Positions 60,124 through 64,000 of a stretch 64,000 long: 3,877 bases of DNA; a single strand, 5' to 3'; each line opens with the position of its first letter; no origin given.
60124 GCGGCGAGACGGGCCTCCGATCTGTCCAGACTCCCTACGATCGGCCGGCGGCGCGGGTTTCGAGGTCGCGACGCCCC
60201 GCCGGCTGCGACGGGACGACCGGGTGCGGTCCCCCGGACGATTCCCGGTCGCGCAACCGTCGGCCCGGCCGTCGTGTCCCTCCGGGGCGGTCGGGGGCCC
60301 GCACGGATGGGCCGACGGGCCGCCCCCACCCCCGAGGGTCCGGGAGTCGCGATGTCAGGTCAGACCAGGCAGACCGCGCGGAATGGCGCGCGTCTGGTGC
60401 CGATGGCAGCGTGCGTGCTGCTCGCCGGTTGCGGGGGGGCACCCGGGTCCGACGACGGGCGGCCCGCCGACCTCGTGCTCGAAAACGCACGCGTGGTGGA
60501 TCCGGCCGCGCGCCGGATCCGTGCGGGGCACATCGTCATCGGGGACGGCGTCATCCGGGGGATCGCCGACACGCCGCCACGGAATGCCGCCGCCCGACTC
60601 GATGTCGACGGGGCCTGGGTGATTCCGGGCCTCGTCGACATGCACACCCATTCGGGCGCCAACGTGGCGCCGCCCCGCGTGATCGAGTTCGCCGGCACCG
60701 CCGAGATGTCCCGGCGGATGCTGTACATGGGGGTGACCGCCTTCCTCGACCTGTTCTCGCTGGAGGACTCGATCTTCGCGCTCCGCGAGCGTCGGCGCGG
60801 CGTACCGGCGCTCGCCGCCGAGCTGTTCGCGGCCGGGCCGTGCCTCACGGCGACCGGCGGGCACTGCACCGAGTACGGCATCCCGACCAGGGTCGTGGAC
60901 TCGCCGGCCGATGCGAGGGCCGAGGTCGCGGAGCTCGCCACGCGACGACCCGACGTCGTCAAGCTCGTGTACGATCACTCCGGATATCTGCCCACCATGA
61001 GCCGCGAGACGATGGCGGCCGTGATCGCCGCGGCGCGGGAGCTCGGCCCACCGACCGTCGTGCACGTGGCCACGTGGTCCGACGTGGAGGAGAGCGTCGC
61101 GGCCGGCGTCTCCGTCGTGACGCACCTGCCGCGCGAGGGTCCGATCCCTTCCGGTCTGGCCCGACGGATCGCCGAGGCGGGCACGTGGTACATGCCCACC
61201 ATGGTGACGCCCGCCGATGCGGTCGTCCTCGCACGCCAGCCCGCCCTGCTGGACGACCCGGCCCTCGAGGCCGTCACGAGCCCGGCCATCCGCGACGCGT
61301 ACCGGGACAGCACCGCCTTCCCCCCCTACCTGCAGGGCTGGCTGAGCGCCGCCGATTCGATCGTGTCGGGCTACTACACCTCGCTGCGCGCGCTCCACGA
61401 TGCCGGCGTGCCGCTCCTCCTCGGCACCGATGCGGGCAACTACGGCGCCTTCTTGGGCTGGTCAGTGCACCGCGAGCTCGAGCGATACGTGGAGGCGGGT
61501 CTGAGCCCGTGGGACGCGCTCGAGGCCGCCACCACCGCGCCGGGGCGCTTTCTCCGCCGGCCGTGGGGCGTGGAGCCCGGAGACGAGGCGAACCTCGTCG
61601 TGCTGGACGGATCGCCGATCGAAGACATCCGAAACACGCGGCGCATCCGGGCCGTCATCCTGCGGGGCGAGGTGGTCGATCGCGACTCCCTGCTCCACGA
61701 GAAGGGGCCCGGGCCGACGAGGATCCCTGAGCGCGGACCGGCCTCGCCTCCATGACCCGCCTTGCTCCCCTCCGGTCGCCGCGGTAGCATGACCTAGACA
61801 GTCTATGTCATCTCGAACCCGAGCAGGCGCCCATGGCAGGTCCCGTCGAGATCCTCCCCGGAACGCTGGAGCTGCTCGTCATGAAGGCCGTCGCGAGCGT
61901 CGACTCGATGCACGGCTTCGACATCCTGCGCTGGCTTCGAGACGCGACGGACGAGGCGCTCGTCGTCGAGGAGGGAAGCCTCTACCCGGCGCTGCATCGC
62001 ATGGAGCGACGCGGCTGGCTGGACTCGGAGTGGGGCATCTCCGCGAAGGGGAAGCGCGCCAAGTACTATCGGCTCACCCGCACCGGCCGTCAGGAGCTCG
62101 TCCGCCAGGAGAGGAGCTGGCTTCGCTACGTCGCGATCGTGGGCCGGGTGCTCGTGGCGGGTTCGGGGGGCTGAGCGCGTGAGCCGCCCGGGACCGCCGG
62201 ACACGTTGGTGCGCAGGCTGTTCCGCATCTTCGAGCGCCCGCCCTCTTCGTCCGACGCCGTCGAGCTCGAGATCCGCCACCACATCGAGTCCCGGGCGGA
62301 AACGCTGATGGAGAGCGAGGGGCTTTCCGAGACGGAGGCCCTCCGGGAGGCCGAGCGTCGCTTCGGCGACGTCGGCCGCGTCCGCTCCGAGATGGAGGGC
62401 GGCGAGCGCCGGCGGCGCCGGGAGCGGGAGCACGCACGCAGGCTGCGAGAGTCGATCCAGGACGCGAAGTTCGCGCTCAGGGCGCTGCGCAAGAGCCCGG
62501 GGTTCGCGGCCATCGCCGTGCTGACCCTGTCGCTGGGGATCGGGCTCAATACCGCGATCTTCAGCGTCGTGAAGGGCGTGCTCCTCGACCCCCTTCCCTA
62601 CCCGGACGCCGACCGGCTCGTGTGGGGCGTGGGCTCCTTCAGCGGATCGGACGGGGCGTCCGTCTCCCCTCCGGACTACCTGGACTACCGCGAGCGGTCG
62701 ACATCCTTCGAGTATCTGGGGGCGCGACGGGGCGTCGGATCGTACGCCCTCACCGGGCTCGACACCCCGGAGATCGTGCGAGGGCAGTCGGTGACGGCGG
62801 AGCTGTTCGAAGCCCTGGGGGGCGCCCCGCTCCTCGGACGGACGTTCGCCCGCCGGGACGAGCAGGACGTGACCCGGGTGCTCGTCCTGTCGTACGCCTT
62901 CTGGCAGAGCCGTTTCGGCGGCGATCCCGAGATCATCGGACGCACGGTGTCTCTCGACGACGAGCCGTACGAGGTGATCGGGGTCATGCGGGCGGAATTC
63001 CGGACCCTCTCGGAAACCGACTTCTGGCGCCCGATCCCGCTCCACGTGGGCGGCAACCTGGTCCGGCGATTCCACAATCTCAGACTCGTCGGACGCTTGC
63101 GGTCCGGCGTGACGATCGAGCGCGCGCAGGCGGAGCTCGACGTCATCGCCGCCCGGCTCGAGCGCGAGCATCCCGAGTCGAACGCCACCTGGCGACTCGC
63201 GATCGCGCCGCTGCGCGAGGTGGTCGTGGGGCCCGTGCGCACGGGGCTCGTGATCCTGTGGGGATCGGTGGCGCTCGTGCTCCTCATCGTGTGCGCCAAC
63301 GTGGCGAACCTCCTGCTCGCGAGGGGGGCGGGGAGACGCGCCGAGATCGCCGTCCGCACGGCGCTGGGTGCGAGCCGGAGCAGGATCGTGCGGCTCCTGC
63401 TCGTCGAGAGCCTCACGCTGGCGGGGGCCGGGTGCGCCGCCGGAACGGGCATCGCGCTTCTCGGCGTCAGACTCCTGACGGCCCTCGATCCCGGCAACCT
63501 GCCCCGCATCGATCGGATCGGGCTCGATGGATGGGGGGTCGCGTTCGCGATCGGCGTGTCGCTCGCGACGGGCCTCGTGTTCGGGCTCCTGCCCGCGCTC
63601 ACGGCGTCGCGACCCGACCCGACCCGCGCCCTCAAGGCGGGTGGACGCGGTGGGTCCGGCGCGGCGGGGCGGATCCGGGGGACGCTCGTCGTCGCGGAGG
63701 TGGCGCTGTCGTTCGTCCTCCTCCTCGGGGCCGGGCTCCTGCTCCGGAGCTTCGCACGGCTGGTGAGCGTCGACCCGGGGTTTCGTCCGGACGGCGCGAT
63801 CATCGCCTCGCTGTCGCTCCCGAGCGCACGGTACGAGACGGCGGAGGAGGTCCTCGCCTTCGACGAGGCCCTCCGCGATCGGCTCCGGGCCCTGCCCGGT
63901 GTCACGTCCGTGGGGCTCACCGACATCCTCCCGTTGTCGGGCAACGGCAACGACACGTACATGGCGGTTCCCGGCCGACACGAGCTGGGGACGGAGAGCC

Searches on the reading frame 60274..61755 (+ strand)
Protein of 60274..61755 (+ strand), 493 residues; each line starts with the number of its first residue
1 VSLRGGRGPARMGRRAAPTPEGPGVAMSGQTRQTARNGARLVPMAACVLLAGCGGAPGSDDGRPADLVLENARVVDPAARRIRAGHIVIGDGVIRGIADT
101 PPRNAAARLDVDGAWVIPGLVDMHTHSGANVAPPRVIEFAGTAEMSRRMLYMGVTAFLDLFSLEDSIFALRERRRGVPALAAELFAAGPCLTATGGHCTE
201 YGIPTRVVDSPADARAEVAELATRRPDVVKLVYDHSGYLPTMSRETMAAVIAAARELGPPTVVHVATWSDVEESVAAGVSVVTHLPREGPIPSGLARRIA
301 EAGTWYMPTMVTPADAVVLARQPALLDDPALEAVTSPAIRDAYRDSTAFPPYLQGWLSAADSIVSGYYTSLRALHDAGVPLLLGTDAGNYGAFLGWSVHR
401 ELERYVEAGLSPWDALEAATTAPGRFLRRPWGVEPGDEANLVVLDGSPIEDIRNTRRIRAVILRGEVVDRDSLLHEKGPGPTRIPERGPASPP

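Call 34: search_protein_families(library=pfam, proteins=[window:60274-61755:+], max_evalue=0.0001)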
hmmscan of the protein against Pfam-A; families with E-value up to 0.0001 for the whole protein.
window:60274-61755:+ (493 aa): 2 families
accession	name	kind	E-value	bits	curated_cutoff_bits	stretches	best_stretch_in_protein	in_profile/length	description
PF01979.26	Amidohydro_1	-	5.6e-25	88.7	25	1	115-468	1-345/345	Amidohydrolase family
PF07969.17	Amidohydro_3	-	3e-11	43.9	29.7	1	238-468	252-471/472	Amidohydrolase family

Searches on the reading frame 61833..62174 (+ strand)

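Call 34: search_protein_families(library=pfam, proteins=[window:61833-62174:+], max_evalue=0.0001)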
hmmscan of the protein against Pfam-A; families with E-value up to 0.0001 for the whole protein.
window:61833-62174:+ (113 aa): 1 family
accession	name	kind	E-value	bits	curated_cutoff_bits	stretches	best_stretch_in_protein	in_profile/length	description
PF03551.20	PadR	-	1.8e-19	70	27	1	22-89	6-73/75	Transcriptional regulator PadR-like family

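Call 48: search_protein_families(library=ncbifam, proteins=[window:61833-62174:+], max_evalue=0.00001)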
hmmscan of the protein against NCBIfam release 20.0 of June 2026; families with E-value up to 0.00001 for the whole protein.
window:61833-62174:+ (113 aa): 4 families
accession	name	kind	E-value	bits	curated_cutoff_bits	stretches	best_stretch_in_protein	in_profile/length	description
TIGR03433.1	padR_acidobact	paralog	7.3e-35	119.1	101.8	1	9-107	2-99/101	PadR family transcriptional regulator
NF006931.0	PRK09416.1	equivalog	4e-12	46.5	112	1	23-94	53-120/135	PadR family transcriptional regulator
NF053635.1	TransRegRv3488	equivalog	1.5e-07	31.6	140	1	42-97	35-88/98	Rv3488 family transcriptional regulator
TIGR02719.1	repress_PhaQ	equivalog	2e-06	28.1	139.35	1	25-101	37-111/138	poly-beta-hydroxybutyrate-responsive repressor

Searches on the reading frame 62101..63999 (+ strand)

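Call 48: search_protein_families(library=ncbifam, proteins=[window:62101-63999:+], max_evalue=0.00001)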
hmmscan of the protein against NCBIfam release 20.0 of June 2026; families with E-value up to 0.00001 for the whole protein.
window:62101-63999:+ (633 aa): 3 families
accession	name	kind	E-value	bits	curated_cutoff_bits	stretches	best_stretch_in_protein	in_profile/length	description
TIGR03434.1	ADOP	subfamily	6.8e-179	596.7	622.3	1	119-628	2-518/803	ADOP family duplicated permease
NF007826.0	PRK10535.1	equivalog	1e-13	50.4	966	1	229-511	370-645/648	macrolide ABC transporter ATP-binding protein/permease MacB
NF038403.1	perm_prefix_1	domain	7.4e-11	41.7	30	1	41-98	2-58/59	permease prefix domain 1-containing protein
